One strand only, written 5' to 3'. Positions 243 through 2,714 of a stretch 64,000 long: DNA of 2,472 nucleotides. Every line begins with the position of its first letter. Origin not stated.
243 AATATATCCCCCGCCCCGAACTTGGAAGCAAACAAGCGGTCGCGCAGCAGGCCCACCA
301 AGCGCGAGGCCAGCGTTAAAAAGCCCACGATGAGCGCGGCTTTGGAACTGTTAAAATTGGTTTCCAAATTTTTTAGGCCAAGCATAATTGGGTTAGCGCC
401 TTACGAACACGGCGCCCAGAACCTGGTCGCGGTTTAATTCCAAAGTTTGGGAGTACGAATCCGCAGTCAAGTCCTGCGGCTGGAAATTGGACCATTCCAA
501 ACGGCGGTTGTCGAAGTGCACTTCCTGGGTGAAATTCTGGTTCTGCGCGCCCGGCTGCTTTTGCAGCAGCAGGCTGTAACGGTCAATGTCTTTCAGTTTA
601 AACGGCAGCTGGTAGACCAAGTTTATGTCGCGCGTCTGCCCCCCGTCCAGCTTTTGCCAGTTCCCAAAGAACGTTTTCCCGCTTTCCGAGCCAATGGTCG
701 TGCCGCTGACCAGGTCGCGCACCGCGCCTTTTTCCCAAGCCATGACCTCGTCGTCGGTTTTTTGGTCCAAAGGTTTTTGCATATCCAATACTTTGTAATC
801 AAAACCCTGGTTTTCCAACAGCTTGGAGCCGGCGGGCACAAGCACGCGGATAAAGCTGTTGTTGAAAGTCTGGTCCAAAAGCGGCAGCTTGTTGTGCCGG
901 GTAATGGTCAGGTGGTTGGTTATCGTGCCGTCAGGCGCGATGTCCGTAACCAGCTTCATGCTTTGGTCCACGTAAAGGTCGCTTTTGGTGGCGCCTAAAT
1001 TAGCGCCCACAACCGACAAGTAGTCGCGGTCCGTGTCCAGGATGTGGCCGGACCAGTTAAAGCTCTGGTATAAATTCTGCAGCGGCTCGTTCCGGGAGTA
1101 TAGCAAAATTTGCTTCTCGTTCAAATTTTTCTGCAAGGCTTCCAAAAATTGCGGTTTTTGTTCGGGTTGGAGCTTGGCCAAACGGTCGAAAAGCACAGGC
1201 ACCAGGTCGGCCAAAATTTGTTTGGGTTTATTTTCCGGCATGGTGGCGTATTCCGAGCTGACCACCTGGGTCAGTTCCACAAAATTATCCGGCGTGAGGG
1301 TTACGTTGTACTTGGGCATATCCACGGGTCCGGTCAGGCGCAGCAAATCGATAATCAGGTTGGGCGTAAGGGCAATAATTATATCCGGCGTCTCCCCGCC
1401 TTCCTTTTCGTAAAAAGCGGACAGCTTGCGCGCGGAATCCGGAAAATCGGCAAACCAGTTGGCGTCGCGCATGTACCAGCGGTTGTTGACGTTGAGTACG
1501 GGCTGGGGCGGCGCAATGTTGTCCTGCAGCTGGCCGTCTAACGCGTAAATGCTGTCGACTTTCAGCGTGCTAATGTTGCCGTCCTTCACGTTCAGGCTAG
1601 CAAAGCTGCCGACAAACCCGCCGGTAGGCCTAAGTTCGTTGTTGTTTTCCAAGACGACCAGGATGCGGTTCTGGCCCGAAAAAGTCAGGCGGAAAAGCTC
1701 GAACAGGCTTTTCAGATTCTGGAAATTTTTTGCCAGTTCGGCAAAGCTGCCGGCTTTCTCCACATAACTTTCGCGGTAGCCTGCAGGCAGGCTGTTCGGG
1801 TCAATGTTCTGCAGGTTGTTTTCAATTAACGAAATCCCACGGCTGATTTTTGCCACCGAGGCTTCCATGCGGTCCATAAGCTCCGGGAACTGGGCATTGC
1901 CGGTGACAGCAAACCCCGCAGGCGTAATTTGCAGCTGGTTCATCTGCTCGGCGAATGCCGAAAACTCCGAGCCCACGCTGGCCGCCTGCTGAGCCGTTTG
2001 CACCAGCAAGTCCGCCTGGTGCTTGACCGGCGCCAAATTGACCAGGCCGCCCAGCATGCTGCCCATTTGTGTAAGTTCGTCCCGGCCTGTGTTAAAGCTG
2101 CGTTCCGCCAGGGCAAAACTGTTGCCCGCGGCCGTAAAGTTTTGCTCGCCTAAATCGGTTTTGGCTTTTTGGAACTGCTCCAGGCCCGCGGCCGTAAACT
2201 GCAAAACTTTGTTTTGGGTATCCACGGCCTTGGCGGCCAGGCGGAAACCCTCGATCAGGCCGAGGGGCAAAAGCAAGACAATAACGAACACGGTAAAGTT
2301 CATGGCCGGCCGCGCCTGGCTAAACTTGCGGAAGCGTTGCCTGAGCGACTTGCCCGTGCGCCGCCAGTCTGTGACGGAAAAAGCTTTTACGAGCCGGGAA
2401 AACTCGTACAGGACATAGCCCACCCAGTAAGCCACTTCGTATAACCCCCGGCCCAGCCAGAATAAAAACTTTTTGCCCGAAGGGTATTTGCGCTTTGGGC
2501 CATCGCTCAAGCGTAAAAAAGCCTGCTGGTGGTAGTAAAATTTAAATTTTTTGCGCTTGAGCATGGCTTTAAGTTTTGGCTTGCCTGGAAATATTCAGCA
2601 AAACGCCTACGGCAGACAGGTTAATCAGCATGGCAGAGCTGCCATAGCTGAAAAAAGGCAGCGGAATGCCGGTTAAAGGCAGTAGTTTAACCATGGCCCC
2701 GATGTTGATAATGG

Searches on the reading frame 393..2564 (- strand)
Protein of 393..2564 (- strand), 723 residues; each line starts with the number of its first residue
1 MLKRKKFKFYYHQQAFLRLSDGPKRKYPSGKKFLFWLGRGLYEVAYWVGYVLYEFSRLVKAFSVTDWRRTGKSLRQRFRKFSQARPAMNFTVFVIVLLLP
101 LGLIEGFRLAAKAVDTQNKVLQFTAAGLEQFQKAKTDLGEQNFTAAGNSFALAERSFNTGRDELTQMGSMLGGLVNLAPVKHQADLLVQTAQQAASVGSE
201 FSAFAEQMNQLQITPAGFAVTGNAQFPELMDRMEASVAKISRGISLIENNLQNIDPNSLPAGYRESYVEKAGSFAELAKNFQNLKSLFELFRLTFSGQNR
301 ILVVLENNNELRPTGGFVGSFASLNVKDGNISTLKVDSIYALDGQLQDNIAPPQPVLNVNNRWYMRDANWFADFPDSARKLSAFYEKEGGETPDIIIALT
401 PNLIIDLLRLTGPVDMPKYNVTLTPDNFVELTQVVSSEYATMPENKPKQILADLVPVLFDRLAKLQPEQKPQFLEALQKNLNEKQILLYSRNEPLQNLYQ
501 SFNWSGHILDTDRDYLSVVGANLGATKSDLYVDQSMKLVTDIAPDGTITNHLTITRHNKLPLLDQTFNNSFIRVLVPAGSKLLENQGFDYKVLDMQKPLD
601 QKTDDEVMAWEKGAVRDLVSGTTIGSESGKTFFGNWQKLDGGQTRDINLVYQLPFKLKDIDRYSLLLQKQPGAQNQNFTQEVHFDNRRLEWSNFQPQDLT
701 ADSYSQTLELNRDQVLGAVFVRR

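Call 85: search_solved_structures(query=window:393-2564:-, max_evalue=0.00001)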
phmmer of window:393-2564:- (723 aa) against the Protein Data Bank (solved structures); distinct sequences matched with E-value up to 0.00001: 0.
